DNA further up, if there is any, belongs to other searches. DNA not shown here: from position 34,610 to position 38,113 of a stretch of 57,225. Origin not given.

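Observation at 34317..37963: Candidate new two-gene defence module: SIR2/STAND/TPR/cold-shock-domain protein plus a CheD-like deamidase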

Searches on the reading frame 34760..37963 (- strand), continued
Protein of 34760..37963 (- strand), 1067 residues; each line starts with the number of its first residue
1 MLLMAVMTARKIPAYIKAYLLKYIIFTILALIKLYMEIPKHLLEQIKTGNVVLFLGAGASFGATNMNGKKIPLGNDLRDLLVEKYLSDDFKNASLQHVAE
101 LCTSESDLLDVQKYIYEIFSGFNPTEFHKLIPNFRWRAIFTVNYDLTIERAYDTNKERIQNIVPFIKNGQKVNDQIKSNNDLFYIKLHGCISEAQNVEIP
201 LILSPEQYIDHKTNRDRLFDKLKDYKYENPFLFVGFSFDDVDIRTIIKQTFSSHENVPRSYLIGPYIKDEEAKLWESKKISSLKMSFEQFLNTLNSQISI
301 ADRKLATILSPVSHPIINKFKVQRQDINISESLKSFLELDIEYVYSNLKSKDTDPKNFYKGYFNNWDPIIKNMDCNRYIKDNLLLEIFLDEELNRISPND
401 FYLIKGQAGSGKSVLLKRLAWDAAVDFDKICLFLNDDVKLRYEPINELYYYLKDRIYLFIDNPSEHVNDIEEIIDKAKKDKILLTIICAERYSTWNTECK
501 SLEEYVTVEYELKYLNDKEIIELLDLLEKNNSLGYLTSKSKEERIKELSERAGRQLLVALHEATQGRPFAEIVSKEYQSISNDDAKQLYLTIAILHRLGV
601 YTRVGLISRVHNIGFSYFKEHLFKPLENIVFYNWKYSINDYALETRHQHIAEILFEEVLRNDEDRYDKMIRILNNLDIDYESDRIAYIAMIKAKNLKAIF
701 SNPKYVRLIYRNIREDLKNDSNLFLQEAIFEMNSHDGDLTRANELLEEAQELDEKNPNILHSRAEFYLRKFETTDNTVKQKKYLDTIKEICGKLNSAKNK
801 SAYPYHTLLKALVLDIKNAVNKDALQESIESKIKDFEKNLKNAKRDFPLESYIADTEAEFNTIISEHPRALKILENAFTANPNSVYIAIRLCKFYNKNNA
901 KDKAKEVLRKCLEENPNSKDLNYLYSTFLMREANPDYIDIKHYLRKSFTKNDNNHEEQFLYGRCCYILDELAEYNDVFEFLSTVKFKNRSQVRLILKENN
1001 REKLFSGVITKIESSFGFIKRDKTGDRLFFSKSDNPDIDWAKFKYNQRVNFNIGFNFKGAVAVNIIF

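Call 10: find_homologous_proteins(query=window:34760-37963:-, max_evalue=0.001)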
Query window:34760-37963:- (1067 aa): 799 proteins with E <= 0.001 among 8000 candidates; the best 120 are listed.
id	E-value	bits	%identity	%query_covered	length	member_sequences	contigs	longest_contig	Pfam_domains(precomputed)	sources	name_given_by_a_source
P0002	0.0e+0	2385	100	100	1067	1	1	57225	PF14559.13,PF13289.13,PF13428.13,PF25199.2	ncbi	-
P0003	0.0e+0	1097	49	96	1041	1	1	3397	PF14559.13,PF23914.2,PF13289.13,PF13428.13,PF23241.2,PF07719.24,PF25199.2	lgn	-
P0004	0.0e+0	1076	50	97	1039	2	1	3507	PF14559.13,PF13289.13,PF13428.13,PF25199.2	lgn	-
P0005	0.0e+0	1075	50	97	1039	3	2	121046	PF14559.13,PF13289.13,PF13428.13,PF25199.2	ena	-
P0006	0.0e+0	1074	50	97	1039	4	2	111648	PF14559.13,PF13289.13,PF13428.13,PF07719.24,PF25199.2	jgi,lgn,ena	-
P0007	0.0e+0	1068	50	97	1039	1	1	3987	PF14559.13,PF13289.13,PF13428.13,PF13181.13,PF07719.24,PF25199.2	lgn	-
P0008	0.0e+0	1066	48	97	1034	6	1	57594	PF14559.13,PF13289.13,PF13428.13,PF25199.2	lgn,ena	-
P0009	0.0e+0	1066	49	97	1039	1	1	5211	PF14559.13,PF13289.13,PF25199.2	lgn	-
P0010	0.0e+0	1058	49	97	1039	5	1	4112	PF14559.13,PF13289.13,PF25199.2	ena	-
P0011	0.0e+0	1056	49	97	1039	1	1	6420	PF14559.13,PF13289.13,PF13428.13,PF25199.2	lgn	-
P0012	0.0e+0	1055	49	97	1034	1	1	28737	PF14559.13,PF13289.13,PF21033.5,PF13428.13,PF25199.2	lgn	-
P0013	0.0e+0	1052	49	97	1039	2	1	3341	PF14559.13,PF13289.13,PF13428.13,PF25199.2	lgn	-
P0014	0.0e+0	1050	49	97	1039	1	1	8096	PF13289.13,PF25199.2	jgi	-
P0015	0.0e+0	1042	49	97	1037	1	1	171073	PF14559.13,PF13289.13,PF25199.2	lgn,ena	-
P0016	0.0e+0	1036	48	97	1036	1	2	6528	PF14559.13,PF13289.13,PF13428.13,PF25199.2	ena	-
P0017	0.0e+0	1034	48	97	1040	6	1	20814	PF14559.13,PF23914.2,PF13289.13,PF13428.13,PF07719.24,PF25199.2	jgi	jgi:hypothetical protein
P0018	0.0e+0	1034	48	96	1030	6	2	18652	PF14559.13,PF13289.13,PF25199.2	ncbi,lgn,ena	-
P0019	0.0e+0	1031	48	96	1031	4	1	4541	PF13289.13,PF25199.2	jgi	jgi:hypothetical protein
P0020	0.0e+0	1027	46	97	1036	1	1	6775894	PF14559.13,PF13289.13,PF21033.5,PF13428.13,PF25199.2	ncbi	ncbi:SIR2 family protein [Mucilaginibacter sp. UC70_90]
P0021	0.0e+0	1026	47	97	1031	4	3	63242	PF14559.13,PF13289.13,PF25199.2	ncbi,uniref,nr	ncbi:SIR2 family protein [Tenacibaculum maritimum]|uniref:SIR2 family NAD-dependent protein deacylas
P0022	0.0e+0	1025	48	97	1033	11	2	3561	PF13289.13,PF25199.2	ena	-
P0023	0.0e+0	1014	49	96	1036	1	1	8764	PF13289.13,PF25199.2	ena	-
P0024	0.0e+0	1014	47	97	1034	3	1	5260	PF14559.13,PF13289.13,PF25199.2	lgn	-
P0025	0.0e+0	1014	47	97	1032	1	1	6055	PF14559.13,PF13289.13,PF21033.5,PF25199.2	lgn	-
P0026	0.0e+0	1012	47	96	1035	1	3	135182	PF13289.13,PF25199.2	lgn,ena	-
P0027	4.8e-298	1010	48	97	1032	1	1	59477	PF14559.13,PF13289.13,PF13428.13,PF25199.2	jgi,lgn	jgi:uncharacterized protein YqgV (UPF0045/DUF77 family)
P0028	1.2e-295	1002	47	97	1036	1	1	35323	PF14559.13,PF13289.13,PF13432.13,PF13428.13,PF25199.2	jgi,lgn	-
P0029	3.3e-294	997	46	97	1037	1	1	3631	PF14559.13,PF13289.13,PF25199.2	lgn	-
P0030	5.6e-294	996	46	96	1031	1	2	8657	PF13289.13,PF25199.2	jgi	jgi:tetratricopeptide (TPR) repeat protein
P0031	1.0e-293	995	47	96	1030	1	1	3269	PF13289.13,PF25199.2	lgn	-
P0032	1.3e-293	995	47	96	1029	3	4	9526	PF13289.13,PF25199.2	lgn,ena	-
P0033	4.1e-293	993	47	96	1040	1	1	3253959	PF13289.13,PF25199.2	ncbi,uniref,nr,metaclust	ncbi:SIR2-like domain-containing protein [Nonlabens sp. Hel1_33_55]|uniref:P-loop NTPase n=1 Tax=Non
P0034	5.4e-293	993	47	96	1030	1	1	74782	PF13289.13,PF25199.2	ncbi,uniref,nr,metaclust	ncbi:SIR2 family NAD-dependent protein deacylase [Aquimarina agarivorans]|uniref:SIR2 family NAD-dep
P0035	6.4e-293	993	46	97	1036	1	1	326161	PF14559.13,PF13289.13,PF13428.13,PF25199.2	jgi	jgi:tetratricopeptide (TPR) repeat protein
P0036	1.0e-292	992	47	97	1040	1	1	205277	PF14559.13,PF13289.13,PF13428.13,PF25199.2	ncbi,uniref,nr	ncbi:SIR2 family protein [Parapedobacter defluvii]|uniref:SIR2 family protein n=1 Tax=Parapedobacter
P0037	1.9e-292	991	48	92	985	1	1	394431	PF14559.13,PF13289.13,PF25199.2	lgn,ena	-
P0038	3.5e-292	990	47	96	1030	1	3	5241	PF13289.13,PF25199.2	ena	-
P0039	1.9e-291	988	46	96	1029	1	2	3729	PF13289.13,PF25199.2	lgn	-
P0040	4.4e-291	987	46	97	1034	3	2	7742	PF14559.13,PF00313.29,PF13289.13,PF13432.13,PF13428.13,PF13181.13,PF07719.24,PF25199.2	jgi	jgi:cold shock CspA family protein/TolA-binding protein/sRNA-binding regulator protein Hfq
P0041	5.1e-291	986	45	96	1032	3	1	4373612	PF14559.13,PF13289.13,PF25199.2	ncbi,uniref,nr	ncbi:SIR2 family protein [Chryseobacterium oranimense]|uniref:SIR2 family protein n=1 Tax=Chryseobac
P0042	2.3e-290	984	47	97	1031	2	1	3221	PF13289.13,PF25199.2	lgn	-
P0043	6.0e-289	980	46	97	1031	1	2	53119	PF14559.13,PF00313.29,PF13289.13,PF13428.13,PF25199.2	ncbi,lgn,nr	ncbi:MAG: SIR2 family protein [Bacteroidetes bacterium]|nr:SIR2 family protein [Bacteroidota bacteri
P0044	2.6e-288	977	44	97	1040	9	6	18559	PF14559.13,PF13289.13,PF13428.13,PF25199.2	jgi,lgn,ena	jgi:tetratricopeptide (TPR) repeat protein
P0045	9.3e-288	976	45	97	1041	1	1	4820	PF14559.13,PF13289.13,PF13428.13,PF25199.2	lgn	-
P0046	1.1e-287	976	45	96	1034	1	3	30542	PF14559.13,PF13289.13,PF07719.24,PF25199.2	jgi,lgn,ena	jgi:tetratricopeptide (TPR) repeat protein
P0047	2.9e-287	974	46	97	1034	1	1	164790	PF14559.13,PF00313.29,PF13289.13,PF13428.13,PF25199.2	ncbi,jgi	-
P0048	3.5e-287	974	46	96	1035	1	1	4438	PF14559.13,PF13289.13,PF25199.2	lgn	-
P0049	5.3e-287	973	45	96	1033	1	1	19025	PF13289.13,PF13428.13,PF25199.2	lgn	-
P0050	5.5e-287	973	46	96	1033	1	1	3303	PF14559.13,PF13289.13,PF25199.2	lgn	-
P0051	7.6e-287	973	47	97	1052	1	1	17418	PF14559.13,PF13289.13,PF13428.13,PF25199.2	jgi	jgi:hypothetical protein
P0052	1.3e-285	969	44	97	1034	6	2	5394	PF14559.13,PF13289.13,PF12895.14,PF13432.13,PF13428.13,PF25199.2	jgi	jgi:tetratricopeptide (TPR) repeat protein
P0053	1.9e-285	968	45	96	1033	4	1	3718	PF14559.13,PF13289.13,PF13428.13,PF25199.2,PF13174.13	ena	-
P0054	6.3e-285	966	45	96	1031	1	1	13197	PF14559.13,PF13289.13,PF21033.5,PF13432.13,PF13428.13,PF25199.2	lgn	-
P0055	7.8e-285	966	45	97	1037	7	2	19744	PF14559.13,PF13289.13,PF13428.13,PF25199.2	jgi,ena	jgi:tetratricopeptide (TPR) repeat protein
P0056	2.0e-284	965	46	96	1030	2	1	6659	PF14559.13,PF13289.13,PF25199.2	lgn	-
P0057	2.7e-284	964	46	97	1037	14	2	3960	PF14559.13,PF13289.13,PF13428.13,PF00637.27,PF07719.24,PF25199.2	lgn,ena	-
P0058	3.6e-284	964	45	96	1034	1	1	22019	PF13289.13,PF25199.2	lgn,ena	-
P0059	4.3e-284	964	45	97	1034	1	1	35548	PF14559.13,PF13289.13,PF13428.13,PF25199.2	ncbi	-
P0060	6.1e-284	963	46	97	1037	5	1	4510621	PF14559.13,PF00313.29,PF13289.13,PF12895.14,PF13428.13,PF07719.24,PF25199.2,PF13174.13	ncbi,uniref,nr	ncbi:SIR2 family protein [Chryseobacterium gambrini]|uniref:SIR2 family protein n=1 Tax=Chryseobacte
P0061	1.3e-283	962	43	97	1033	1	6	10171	PF14559.13,PF13289.13,PF13428.13,PF25199.2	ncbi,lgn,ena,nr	ncbi:MAG TPA: hypothetical protein ENH01_06575 [Nitrospirae bacterium]|nr:hypothetical protein [Nitr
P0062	1.3e-283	962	45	97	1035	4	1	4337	PF14559.13,PF13414.13,PF13289.13,PF13428.13,PF13181.13,PF07719.24,PF25199.2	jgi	jgi:tetratricopeptide (TPR) repeat protein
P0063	1.6e-283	962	45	97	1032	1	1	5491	PF14559.13,PF00313.29,PF13289.13,PF13432.13,PF13428.13,PF25199.2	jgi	jgi:tetratricopeptide (TPR) repeat protein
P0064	1.5e-282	958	45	97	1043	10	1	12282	PF14559.13,PF13289.13,PF13428.13,PF25199.2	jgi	-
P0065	3.8e-282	957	44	97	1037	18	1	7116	PF14559.13,PF23914.2,PF00313.29,PF13289.13,PF13428.13,PF25199.2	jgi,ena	-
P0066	3.9e-282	957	45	96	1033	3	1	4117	PF00313.29,PF13289.13,PF13428.13,PF25199.2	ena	-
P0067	5.3e-282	957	46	96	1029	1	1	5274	PF14559.13,PF13289.13,PF21033.5,PF13428.13,PF25199.2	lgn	-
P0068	6.4e-282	956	46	96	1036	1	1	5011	PF13289.13,PF25199.2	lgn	-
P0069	9.5e-282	956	46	96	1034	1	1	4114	PF14559.13,PF13289.13,PF25199.2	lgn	-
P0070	1.1e-281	956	46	97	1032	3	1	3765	PF14559.13,PF13289.13,PF13428.13,PF25199.2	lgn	-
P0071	2.2e-281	955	46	97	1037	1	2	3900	PF14559.13,PF00313.29,PF13289.13,PF13428.13,PF25199.2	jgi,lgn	-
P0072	5.0e-281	953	43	97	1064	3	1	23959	PF14559.13,PF13289.13,PF13428.13,PF25199.2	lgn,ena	-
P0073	5.7e-281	953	46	97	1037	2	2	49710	PF14559.13,PF23914.2,PF00313.29,PF13289.13,PF13428.13,PF07719.24,PF25199.2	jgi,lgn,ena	-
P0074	8.3e-281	953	46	97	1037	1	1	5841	PF14559.13,PF23914.2,PF00313.29,PF13289.13,PF13428.13,PF07719.24,PF25199.2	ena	-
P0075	8.6e-281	953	44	96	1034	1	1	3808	PF14559.13,PF13289.13,PF13428.13,PF25199.2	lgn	-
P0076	8.0e-280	949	44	97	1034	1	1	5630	PF14559.13,PF13289.13,PF25199.2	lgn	-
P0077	1.0e-279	949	43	97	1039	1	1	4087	PF14559.13,PF13289.13,PF13428.13,PF25199.2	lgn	-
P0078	1.1e-279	949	44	97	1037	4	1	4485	PF14559.13,PF00313.29,PF13289.13,PF13428.13,PF25199.2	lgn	-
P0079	2.5e-279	948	44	97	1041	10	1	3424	PF14559.13,PF00313.29,PF13289.13,PF13428.13,PF25199.2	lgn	-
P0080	3.7e-279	947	44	96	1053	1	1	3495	PF14559.13,PF00313.29,PF13289.13,PF13428.13,PF07719.24,PF25199.2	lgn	-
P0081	5.7e-279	947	43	97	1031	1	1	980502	PF14559.13,PF13289.13,PF13428.13,PF25199.2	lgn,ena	-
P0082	2.2e-278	945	50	87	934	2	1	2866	PF14559.13,PF23914.2,PF13289.13,PF13428.13,PF07719.24,PF25199.2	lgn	-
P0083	4.5e-278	944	46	97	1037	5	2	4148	PF14559.13,PF13289.13,PF25199.2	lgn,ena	-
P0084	6.1e-278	943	44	97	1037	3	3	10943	PF14559.13,PF00313.29,PF13289.13,PF12895.14,PF13428.13,PF07719.24,PF25199.2,PF13174.13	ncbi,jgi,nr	ncbi:MAG: SIR2 family protein [Deltaproteobacteria bacterium]|nr:SIR2 family protein [Deltaproteobac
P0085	7.2e-278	943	45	97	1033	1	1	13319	PF14559.13,PF13289.13,PF00515.35,PF13428.13,PF25199.2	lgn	-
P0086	7.5e-278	943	42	97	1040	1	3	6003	PF14559.13,PF13289.13,PF13432.13,PF13428.13,PF25199.2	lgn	-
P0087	2.2e-277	941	44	97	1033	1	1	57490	PF14559.13,PF13289.13,PF12895.14,PF21033.5,PF13428.13,PF07719.24,PF25199.2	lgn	-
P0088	2.8e-277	941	46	96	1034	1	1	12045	PF14559.13,PF13289.13,PF25199.2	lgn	-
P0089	3.8e-277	941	44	97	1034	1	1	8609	PF14559.13,PF13431.13,PF13289.13,PF13428.13,PF25199.2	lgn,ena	-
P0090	6.2e-277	940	44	96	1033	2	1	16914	PF14559.13,PF00313.29,PF13289.13,PF13428.13,PF25199.2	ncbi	ncbi:MAG: SIR2 family protein [Smithella sp.]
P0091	8.6e-277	939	44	97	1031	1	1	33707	PF14559.13,PF13289.13,PF13428.13,PF25199.2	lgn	-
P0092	1.3e-276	939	44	96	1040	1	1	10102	PF13289.13,PF25199.2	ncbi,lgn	-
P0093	1.3e-276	939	45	97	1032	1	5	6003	PF14559.13,PF13289.13,PF12895.14,PF13428.13,PF13181.13,PF07719.24,PF25199.2,PF13174.13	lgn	-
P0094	8.3e-276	936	46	94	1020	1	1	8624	PF14559.13,PF13289.13,PF13428.13,PF25199.2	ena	-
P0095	1.8e-275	935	44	96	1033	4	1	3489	PF14559.13,PF13289.13,PF25199.2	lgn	-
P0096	2.1e-275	935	45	97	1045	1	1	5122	PF14559.13,PF23914.2,PF00313.29,PF13289.13,PF25199.2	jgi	jgi:tetratricopeptide (TPR) repeat protein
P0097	5.0e-275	934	44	97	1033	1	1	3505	PF14559.13,PF00313.29,PF13289.13,PF13428.13,PF13181.13,PF25199.2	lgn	-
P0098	5.2e-275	934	44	97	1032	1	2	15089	PF14559.13,PF13289.13,PF13428.13,PF25199.2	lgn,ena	-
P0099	5.8e-275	933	44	97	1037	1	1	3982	PF13289.13,PF25199.2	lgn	-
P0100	7.4e-275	933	44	97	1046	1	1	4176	PF13289.13,PF25199.2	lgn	-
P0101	4.9e-274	930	44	97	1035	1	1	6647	PF00313.29,PF13289.13,PF25199.2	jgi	-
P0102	1.1e-273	929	45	97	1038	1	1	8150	PF14559.13,PF13289.13,PF13428.13,PF25199.2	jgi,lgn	jgi:hypothetical protein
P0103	1.9e-273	928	44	97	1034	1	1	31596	PF14559.13,PF13289.13,PF12895.14,PF13428.13,PF25199.2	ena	-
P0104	2.6e-273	928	43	97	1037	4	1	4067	PF14559.13,PF00313.29,PF13289.13,PF21033.5,PF13428.13,PF25199.2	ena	-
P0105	6.6e-273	927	45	96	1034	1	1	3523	PF14559.13,PF23914.2,PF13289.13,PF13428.13,PF25199.2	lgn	-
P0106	7.5e-273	926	45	97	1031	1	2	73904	PF14559.13,PF13431.13,PF13289.13,PF13428.13,PF07719.24,PF25199.2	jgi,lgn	jgi:tetratricopeptide (TPR) repeat protein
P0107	1.2e-272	926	44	97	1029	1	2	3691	PF14559.13,PF13289.13,PF13428.13,PF25199.2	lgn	-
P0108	6.2e-272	923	43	97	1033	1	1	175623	PF14559.13,PF13289.13,PF25199.2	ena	-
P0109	1.7e-271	922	44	97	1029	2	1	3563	PF14559.13,PF13289.13,PF12895.14,PF13428.13,PF25199.2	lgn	-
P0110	6.6e-271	920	44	97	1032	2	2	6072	PF14559.13,PF23914.2,PF13289.13,PF12895.14,PF13432.13,PF13428.13,PF25199.2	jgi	jgi:tetratricopeptide (TPR) repeat protein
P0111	1.3e-270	919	44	96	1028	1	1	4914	PF14559.13,PF23914.2,PF13289.13,PF13428.13,PF13181.13,PF07719.24,PF25199.2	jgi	jgi:tetratricopeptide (TPR) repeat protein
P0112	1.8e-270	918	44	96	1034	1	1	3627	PF23914.2,PF13289.13,PF13428.13,PF25199.2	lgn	-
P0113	1.9e-270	918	44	97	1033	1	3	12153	PF14559.13,PF13289.13,PF25199.2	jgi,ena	-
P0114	2.0e-270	918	44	97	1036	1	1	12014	PF14559.13,PF23914.2,PF00313.29,PF13289.13,PF13428.13,PF25199.2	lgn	-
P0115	2.2e-270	918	42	97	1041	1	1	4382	PF14559.13,PF13289.13,PF25199.2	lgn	-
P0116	2.7e-270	918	44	97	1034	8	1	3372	PF13289.13,PF25199.2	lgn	-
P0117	2.9e-270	918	43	97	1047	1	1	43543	PF14559.13,PF00313.29,PF13289.13,PF13428.13,PF25199.2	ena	-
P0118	6.3e-270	917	44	97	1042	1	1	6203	PF14559.13,PF13289.13,PF13428.13,PF25199.2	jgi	jgi:tetratricopeptide (TPR) repeat protein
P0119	2.4e-269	915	45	97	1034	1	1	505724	PF13289.13,PF25199.2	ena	-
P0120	1.1e-268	913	43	97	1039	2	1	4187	PF14559.13,PF13289.13,PF13428.13,PF25199.2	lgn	-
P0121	1.4e-268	912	43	97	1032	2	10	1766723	PF14559.13,PF13289.13,PF25199.2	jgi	jgi:tetratricopeptide (TPR) repeat protein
